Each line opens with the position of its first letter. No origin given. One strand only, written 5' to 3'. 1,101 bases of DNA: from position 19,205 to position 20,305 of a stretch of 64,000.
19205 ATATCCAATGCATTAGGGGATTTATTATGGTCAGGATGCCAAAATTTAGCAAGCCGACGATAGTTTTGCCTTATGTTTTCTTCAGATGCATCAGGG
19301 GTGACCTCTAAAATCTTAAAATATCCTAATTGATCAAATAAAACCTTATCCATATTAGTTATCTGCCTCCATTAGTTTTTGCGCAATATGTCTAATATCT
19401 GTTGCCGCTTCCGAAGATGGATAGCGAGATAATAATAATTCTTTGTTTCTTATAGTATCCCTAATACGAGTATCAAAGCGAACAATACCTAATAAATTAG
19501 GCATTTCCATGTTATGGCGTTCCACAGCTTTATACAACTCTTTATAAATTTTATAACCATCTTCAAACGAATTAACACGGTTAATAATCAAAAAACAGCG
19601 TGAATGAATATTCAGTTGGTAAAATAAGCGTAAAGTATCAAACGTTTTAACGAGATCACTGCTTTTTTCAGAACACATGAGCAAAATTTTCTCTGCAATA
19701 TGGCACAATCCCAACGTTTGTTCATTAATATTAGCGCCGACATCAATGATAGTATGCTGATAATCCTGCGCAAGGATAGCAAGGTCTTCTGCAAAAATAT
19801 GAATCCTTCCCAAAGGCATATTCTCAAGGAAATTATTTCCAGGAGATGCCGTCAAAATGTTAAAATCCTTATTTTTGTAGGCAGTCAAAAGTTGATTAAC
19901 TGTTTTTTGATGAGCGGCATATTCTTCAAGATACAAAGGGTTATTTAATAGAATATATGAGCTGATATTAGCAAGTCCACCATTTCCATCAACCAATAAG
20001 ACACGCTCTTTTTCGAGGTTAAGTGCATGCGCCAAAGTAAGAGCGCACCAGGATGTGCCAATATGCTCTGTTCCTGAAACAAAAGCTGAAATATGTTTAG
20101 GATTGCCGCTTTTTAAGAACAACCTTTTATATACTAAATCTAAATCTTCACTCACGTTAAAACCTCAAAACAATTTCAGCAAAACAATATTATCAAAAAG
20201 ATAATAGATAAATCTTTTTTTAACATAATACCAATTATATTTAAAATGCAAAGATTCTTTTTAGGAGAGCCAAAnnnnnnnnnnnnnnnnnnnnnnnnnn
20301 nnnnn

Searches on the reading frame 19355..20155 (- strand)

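Call 14: search_protein_families(library=pfam, proteins=[window:19355-20155:-], max_evalue=0.001)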
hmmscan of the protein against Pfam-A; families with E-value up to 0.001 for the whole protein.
window:19355-20155:- (266 aa): 2 families
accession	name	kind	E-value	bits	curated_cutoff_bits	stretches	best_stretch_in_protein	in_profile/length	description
PF06564.18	CBP_BcsQ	-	0.00018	21.5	21.3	0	120-260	104-232/234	Cellulose biosynthesis protein BcsQ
PF01656.29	CbiA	-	0.0003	21.2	25.4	1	26-238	4-122/125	CobQ/CobB/MinD/ParA nucleotide binding domain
